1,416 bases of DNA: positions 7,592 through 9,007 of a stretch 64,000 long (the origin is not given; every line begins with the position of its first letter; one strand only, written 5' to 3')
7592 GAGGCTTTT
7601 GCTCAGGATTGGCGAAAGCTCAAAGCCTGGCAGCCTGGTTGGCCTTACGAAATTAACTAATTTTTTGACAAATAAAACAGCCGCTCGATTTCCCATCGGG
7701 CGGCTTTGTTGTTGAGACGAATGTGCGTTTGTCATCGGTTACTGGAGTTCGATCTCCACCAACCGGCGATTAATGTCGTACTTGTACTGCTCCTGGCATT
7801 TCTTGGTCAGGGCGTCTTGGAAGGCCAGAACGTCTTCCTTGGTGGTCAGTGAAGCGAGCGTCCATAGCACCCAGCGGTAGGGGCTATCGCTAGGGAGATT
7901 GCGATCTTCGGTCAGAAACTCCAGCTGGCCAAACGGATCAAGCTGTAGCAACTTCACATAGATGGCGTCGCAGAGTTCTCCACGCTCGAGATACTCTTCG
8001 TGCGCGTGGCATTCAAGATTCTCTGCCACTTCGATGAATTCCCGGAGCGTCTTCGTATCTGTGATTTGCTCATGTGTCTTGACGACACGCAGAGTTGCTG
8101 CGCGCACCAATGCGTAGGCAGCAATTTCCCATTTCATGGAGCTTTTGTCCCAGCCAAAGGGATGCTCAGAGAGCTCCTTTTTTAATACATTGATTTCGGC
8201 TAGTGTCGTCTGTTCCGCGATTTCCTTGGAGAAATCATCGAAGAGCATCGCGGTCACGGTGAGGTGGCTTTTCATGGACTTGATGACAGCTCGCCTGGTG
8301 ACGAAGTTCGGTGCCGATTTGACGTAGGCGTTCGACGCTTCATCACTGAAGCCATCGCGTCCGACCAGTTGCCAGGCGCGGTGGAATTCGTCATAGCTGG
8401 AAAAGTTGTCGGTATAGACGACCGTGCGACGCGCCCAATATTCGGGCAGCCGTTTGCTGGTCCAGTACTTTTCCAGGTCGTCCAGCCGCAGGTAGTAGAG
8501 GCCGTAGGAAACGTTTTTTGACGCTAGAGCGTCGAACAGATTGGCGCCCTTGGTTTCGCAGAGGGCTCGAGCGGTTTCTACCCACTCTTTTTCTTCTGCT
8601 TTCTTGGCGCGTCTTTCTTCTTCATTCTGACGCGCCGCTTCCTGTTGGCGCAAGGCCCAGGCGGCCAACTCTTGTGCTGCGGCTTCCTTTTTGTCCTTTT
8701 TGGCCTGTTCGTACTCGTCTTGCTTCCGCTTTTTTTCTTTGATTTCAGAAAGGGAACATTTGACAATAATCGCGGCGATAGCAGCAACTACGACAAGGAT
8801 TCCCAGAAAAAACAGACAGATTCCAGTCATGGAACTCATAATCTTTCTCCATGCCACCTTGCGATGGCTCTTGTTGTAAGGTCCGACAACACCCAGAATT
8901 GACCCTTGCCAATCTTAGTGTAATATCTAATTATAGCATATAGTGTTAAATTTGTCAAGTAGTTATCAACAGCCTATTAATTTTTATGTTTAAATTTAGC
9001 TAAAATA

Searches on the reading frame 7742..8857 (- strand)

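Call 46: search_protein_families(library=pfam, proteins=[window:7742-8857:-], max_evalue=0.01)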
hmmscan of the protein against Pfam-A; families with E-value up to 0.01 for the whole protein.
window:7742-8857:- (372 aa): 2 families
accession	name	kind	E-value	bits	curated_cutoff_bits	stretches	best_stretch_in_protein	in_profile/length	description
PF07231.17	Hs1pro-1_N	-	0.0011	19.2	25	0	107-143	38-73/182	Hs1pro-1 N-terminus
PF08496.15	Peptidase_S49_N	-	0.0012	19.3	27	1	12-92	5-85/147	Peptidase family S49 N-terminal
